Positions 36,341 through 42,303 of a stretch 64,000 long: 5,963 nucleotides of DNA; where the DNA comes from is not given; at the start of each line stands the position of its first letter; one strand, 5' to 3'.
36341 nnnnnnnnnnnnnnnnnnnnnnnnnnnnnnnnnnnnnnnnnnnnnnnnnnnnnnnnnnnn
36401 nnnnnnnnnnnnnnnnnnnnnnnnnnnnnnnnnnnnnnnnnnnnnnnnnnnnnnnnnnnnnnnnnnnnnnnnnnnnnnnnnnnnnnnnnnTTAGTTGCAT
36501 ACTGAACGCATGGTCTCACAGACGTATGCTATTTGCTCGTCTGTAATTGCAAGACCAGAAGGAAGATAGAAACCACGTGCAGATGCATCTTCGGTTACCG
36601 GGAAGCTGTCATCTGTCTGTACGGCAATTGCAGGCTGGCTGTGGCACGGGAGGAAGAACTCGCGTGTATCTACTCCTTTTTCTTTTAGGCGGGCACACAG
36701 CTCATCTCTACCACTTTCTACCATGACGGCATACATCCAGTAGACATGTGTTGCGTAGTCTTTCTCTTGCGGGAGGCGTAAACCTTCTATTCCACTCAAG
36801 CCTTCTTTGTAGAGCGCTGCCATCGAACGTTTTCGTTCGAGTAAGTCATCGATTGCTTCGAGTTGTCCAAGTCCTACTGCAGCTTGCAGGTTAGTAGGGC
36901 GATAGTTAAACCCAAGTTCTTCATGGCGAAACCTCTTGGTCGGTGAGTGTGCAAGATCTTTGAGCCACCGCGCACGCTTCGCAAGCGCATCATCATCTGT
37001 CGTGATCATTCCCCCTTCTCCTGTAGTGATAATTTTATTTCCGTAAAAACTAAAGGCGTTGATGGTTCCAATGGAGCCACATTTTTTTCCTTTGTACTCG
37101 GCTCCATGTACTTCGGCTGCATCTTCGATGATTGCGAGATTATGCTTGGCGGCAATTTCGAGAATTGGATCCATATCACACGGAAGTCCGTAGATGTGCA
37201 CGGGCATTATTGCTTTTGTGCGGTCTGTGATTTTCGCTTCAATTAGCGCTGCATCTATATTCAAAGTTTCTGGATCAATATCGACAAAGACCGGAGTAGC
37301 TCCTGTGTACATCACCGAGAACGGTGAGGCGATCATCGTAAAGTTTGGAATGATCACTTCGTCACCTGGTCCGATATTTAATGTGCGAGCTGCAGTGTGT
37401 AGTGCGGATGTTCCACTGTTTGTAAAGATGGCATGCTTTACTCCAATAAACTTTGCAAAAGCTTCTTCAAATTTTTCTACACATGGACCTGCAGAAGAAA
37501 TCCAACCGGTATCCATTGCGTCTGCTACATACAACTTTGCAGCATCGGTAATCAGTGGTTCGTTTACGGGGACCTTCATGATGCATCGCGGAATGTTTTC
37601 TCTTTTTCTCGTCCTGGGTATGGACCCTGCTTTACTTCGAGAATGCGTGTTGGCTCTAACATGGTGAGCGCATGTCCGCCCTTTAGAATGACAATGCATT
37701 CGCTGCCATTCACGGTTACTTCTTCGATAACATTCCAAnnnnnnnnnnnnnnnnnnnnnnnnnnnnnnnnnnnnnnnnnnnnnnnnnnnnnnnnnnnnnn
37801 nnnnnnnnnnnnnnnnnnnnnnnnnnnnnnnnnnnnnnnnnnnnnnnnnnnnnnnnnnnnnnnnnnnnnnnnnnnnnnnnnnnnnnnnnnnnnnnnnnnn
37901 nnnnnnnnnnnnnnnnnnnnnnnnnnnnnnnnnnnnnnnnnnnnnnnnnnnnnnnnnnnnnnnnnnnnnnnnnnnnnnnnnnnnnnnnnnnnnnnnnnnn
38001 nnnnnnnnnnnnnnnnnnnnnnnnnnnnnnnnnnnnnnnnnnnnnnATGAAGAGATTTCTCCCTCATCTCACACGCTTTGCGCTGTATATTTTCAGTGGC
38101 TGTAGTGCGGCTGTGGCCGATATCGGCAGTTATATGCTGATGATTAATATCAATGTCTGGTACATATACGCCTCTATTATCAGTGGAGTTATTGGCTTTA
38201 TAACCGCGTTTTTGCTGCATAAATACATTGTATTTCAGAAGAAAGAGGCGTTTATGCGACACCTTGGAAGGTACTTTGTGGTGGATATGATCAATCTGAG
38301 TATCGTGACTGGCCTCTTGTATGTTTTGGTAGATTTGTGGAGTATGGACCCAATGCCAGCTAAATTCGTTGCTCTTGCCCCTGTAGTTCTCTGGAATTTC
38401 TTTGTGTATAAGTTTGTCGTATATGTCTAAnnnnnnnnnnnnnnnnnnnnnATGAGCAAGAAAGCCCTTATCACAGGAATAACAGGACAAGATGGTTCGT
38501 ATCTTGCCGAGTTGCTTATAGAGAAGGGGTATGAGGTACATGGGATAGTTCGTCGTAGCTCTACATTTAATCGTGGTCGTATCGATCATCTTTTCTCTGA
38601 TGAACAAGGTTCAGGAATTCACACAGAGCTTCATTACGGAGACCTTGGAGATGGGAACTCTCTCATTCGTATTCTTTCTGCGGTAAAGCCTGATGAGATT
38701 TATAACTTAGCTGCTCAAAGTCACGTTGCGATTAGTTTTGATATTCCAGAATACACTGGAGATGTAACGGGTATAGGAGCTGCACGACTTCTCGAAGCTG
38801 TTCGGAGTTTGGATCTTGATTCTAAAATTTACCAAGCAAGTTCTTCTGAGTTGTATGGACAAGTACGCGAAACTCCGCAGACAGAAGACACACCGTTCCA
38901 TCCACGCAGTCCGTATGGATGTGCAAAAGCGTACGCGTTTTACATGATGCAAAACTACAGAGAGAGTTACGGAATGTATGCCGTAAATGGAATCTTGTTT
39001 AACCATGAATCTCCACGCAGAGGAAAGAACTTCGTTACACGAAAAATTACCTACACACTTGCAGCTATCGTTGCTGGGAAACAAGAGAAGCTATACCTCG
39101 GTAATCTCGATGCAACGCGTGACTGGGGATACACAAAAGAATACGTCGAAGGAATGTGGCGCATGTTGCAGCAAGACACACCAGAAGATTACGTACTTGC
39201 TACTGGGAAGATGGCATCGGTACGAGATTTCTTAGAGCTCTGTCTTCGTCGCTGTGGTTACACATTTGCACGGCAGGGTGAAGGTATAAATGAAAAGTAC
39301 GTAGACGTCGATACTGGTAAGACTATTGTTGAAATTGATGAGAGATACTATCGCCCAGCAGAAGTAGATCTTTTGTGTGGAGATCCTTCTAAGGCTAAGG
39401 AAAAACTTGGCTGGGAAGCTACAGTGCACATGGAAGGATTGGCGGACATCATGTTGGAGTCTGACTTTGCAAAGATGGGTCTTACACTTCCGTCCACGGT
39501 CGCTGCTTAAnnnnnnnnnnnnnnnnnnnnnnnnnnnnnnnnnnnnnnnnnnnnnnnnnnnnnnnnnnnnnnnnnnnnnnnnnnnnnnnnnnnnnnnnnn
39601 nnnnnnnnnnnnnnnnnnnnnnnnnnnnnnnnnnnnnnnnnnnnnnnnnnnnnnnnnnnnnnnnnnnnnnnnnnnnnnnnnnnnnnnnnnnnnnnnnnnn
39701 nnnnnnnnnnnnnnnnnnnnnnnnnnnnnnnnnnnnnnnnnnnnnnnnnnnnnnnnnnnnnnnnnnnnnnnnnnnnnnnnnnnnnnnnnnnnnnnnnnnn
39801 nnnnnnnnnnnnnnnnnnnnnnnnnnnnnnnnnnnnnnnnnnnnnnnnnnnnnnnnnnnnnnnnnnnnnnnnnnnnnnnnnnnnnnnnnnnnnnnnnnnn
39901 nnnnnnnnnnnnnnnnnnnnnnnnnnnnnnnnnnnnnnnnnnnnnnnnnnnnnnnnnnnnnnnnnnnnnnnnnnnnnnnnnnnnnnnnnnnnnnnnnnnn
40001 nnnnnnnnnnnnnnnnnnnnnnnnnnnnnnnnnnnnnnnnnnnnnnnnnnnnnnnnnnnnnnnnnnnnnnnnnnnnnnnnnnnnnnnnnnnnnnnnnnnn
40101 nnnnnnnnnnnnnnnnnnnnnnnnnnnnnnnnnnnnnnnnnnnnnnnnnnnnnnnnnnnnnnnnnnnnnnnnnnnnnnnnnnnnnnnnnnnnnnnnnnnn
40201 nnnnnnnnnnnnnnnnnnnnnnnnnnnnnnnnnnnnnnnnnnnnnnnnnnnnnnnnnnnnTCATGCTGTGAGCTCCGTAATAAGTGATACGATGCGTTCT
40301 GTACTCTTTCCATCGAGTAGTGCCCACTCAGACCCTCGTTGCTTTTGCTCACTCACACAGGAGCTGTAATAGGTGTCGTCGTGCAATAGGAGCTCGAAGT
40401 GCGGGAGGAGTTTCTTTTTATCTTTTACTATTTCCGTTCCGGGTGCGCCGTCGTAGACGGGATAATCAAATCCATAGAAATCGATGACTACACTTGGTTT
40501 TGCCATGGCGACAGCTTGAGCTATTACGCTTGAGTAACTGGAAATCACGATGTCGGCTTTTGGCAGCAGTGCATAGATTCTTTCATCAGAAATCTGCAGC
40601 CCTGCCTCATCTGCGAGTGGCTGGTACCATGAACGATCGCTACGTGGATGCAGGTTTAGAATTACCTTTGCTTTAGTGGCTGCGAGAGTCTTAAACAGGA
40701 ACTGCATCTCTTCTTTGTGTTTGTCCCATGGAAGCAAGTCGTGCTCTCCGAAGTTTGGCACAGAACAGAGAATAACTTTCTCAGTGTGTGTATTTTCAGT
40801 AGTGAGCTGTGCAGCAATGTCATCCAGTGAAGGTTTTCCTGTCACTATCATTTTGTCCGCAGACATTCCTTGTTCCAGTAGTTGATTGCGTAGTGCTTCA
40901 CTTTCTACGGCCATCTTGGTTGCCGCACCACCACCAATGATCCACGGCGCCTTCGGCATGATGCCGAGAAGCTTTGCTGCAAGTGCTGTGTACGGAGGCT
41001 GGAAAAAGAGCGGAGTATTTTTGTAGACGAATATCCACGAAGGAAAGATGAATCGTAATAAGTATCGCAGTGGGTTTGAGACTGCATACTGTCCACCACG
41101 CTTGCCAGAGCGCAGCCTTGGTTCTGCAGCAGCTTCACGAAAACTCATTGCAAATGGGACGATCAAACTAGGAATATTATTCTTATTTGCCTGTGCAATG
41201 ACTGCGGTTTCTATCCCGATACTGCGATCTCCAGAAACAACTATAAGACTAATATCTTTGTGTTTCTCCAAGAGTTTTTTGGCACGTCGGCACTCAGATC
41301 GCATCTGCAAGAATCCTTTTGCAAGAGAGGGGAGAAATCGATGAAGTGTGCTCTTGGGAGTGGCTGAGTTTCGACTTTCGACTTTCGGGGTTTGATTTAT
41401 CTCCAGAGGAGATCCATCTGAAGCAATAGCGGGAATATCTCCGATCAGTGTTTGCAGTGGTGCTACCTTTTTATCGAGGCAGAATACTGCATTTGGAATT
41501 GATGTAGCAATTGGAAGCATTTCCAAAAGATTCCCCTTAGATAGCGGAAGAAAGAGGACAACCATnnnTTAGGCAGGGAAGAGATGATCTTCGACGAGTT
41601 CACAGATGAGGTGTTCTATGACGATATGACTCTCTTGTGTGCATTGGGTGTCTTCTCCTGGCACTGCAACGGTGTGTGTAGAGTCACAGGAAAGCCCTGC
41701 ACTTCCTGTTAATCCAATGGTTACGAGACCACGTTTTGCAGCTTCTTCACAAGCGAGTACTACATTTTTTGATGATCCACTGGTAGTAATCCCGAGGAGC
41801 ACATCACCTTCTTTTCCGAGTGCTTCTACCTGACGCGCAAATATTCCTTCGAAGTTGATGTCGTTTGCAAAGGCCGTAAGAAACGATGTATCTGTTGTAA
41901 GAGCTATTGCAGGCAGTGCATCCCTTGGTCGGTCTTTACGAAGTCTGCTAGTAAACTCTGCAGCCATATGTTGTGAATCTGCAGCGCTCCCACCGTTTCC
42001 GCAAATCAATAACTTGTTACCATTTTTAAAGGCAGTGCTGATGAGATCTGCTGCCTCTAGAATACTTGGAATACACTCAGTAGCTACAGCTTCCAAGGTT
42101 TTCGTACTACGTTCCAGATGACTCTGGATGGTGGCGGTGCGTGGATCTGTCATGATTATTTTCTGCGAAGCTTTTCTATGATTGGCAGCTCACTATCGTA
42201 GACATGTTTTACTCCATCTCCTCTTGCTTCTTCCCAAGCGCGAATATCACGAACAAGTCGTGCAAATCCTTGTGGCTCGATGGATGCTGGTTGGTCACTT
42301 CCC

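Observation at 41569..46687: Phosphorylated-route ulosonic-acid module with a GmhA-type isomerase feeding a SAF-less NeuB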

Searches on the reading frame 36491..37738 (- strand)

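Call 36: search_protein_families(library=pfam, proteins=[window:36491-37738:-], max_evalue=0.001)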
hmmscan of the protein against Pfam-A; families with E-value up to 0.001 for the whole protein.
window:36491-37738:- (415 aa): 5 families
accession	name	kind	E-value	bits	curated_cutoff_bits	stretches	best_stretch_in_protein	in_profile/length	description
PF01041.23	DegT_DnrJ_EryC1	-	1.1e-122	410.1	19.8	1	66-411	6-360/360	DegT/DnrJ/EryC1/StrS aminotransferase family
PF01212.27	Beta_elim_lyase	-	2.4e-07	30.8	27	1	85-332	32-282/288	Beta-eliminating lyase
PF00266.25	Aminotran_5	-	1.4e-06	28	21.5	1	86-208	44-177/371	Aminotransferase class-V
PF00155.27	Aminotran_1_2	-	6.3e-06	26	19.7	1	86-177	41-150/361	Aminotransferase class I and II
PF01053.26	Cys_Met_Meta_PP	-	0.00028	20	27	1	84-207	51-174/381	Cys/Met metabolism PLP-dependent enzyme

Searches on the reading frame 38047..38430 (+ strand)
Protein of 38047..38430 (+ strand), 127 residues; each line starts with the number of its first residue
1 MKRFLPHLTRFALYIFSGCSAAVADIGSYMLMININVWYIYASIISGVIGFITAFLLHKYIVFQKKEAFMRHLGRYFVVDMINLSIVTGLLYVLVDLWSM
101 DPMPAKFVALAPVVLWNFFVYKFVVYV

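Call 73: search_protein_families(library=pfam, proteins=[window:38047-38430:+], max_evalue=0.001)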
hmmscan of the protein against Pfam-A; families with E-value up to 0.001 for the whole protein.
window:38047-38430:+ (127 aa): 2 families
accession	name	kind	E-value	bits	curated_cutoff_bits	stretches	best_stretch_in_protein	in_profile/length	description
PF04138.20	GtrA_DPMS_TM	-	2.6e-21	76.4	26.1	1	14-125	2-116/117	GtrA/DPMS, transmembrane domain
PF21065.3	Reovirus_L2_MT1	-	0.00084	19.1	27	0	8-99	199-287/293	Reovirus core-spike protein lambda-2 (L2), methyltransferase-1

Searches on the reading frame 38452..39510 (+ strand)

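Call 36: search_protein_families(library=pfam, proteins=[window:38452-39510:+], max_evalue=0.001)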
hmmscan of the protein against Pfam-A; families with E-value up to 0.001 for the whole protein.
window:38452-39510:+ (352 aa): 3 families
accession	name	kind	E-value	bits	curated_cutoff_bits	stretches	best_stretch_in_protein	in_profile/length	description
PF16363.11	GDP_Man_Dehyd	-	2.1e-141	471.7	27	1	6-334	1-332/332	GDP-mannose 4,6 dehydratase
PF01370.27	Epimerase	-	1.1e-70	238.2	20.9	1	5-250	1-240/240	NAD dependent epimerase/dehydratase family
PF04321.23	RmlD_sub_bind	-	4.8e-07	29.6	27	1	4-171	2-141/287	RmlD substrate binding domain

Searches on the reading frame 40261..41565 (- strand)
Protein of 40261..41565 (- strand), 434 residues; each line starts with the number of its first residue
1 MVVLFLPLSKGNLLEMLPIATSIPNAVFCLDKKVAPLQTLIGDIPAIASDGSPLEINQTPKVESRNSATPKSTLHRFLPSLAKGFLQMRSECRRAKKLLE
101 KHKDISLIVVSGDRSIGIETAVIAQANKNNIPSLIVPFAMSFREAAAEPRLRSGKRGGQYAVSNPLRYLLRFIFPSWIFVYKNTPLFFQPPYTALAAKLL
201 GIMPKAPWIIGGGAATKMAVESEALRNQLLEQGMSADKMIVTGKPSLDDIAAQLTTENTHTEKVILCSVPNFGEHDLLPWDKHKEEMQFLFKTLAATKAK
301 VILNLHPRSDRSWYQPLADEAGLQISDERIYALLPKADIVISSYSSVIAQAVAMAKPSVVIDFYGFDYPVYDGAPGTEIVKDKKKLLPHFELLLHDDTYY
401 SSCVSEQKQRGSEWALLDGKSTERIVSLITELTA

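Call 3: search_protein_families(library=pfam, proteins=[window:40261-41565:-], max_evalue=0.01)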
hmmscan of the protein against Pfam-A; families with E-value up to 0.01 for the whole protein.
window:40261-41565:- (434 aa): 3 families
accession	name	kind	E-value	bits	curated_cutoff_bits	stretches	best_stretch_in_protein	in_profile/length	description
PF04464.20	Glyphos_transf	-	1.9e-08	34.1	22.1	1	234-430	155-366/367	CDP-Glycerol:Poly(glycerophosphate) glycerophosphotransferase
PF02350.25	Epimerase_2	-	6.2e-06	25.7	30.6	1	218-429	126-346/347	UDP-N-acetylglucosamine 2-epimerase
PF07388.17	A-2_8-polyST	-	1.8e-05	24.9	23.3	1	255-347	198-299/316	Alpha-2,8-polysialyltransferase (POLYST)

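Call 4: search_protein_families(library=ncbifam, proteins=[window:40261-41565:-], max_evalue=0.01)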
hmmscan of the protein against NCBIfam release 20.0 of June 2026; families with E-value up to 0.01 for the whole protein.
window:40261-41565:- (434 aa): 1 family
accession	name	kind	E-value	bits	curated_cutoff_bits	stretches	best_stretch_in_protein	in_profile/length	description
NF046086.1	BFO_1060_trans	domain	0.00078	18.7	200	1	291-432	211-363/365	BFO_1060 family glycosyltransferase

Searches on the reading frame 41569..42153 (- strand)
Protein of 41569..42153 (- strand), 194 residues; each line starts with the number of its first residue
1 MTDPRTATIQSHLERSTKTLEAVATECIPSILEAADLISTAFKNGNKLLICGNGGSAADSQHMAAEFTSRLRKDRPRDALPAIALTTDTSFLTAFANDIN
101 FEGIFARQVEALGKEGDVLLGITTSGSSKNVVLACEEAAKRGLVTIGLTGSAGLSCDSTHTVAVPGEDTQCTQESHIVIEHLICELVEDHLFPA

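Call 3: search_protein_families(library=pfam, proteins=[window:41569-42153:-], max_evalue=0.01)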
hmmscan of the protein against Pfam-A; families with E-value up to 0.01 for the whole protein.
window:41569-42153:- (194 aa): 2 families
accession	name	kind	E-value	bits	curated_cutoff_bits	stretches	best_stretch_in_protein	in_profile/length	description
PF13580.11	SIS_2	-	1.9e-26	93.2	27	1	14-150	4-138/138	SIS domain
PF01380.27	SIS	-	3.8e-05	23.9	25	1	103-154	41-92/131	SIS domain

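Call 4: search_protein_families(library=ncbifam, proteins=[window:41569-42153:-], max_evalue=0.01)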
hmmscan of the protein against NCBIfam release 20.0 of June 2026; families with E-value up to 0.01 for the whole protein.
window:41569-42153:- (194 aa): 13 families
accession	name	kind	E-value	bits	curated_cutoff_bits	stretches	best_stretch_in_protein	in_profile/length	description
NF010546.0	PRK13936.1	equivalog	2.4e-53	180.8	276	1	8-192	6-193/197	phosphoheptose isomerase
TIGR00441.1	gmhA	equivalog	1.2e-52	178.1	209.45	1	35-188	1-154/154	D-sedoheptulose 7-phosphate isomerase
NF001628.0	PRK00414.1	equivalog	1.7e-41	142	265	1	8-190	5-189/192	D-sedoheptulose 7-phosphate isomerase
NF008138.0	PRK10886.1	equivalog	4.4e-38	131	352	1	14-193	10-192/196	DnaA initiator-associating protein DiaA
NF010547.0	PRK13938.1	equivalog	3.2e-35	121.6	320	1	36-192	36-192/196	D-sedoheptulose 7-phosphate isomerase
NF009222.0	PRK12570.1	subfamily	6.4e-09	35.1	255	1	9-155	33-178/307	N-acetylmuramic acid 6-phosphate etherase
NF002805.0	PRK02947.1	subfamily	8.5e-08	31.6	135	1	8-152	3-144/247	sugar isomerase domain-containing protein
NF003915.0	PRK05441.1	subfamily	3.4e-07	29.6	168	1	13-157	31-173/300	N-acetylmuramic acid 6-phosphate etherase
TIGR00274.1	TIGR00274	equivalog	5.8e-06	25.6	302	1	18-153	30-164/291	N-acetylmuramic acid 6-phosphate etherase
NF012026.0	PRK15482.1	equivalog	0.00026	20.6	408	1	111-151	179-218/285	HTH-type transcriptional regulator MurR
NF008458.0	PRK11337.1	equivalog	0.00042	19.4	378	1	111-153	184-226/293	MurR/RpiR family transcriptional regulator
TIGR03127.2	RuMP_HxlB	equivalog_domain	0.00065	19.6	160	1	114-175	71-134/178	6-phospho-3-hexuloisomerase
NF040776.2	AlsR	equivalog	0.0037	16.2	400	1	111-152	172-213/279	transcriptional repressor AlsR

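Call 18: search_solved_structures(query=window:41569-42153:-, max_evalue=0.00001, show_alignments=2)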
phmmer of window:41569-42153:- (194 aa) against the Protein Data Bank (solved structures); distinct sequences matched with E-value up to 0.00001: 15.
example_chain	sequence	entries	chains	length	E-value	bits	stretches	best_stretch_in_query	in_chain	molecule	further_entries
2xbl_A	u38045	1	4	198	3.6e-45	157.3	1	27-192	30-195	PHOSPHOHEPTOSE ISOMERASE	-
2x3y_A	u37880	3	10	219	5e-45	156.8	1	27-192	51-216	PHOSPHOHEPTOSE ISOMERASE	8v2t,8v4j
5lu5_A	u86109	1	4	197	9.2e-45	155.9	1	27-192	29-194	Phosphoheptose isomerase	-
5ltz_A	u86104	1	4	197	9.6e-45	155.9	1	27-192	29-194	Phosphoheptose isomerase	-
1tk9_A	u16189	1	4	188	2.1e-44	154.7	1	30-189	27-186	Phosphoheptose isomerase 1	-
5lu6_A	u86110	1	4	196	4.6e-44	153.6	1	27-192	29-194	Phosphoheptose isomerase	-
5lu7_A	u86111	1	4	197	4.8e-44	153.6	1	27-192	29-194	Phosphoheptose isomerase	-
5i01_A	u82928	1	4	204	1.9e-39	138.6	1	10-191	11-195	Phosphoheptose isomerase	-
1x92_A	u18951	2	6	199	1.1e-38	136.1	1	18-192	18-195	PHOSPHOHEPTOSE ISOMERASE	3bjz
5by2_A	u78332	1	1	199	2.3e-37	131.8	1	11-193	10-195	Phosphoheptose isomerase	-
2yva_A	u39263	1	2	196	4.9e-35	124.3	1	19-193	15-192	DnaA initiator-associating protein diaA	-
4u6n_A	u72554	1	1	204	5.1e-35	124.2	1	18-193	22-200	DnaA initiator-associating protein DiaA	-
3trj_A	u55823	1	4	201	5.9e-35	124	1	9-193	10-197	Phosphoheptose isomerase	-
2i22_A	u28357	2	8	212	2.2e-34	122.1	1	27-191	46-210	Phosphoheptose isomerase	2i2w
1x94_A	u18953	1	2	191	2.7e-33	118.6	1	27-190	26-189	putative Phosphoheptose isomerase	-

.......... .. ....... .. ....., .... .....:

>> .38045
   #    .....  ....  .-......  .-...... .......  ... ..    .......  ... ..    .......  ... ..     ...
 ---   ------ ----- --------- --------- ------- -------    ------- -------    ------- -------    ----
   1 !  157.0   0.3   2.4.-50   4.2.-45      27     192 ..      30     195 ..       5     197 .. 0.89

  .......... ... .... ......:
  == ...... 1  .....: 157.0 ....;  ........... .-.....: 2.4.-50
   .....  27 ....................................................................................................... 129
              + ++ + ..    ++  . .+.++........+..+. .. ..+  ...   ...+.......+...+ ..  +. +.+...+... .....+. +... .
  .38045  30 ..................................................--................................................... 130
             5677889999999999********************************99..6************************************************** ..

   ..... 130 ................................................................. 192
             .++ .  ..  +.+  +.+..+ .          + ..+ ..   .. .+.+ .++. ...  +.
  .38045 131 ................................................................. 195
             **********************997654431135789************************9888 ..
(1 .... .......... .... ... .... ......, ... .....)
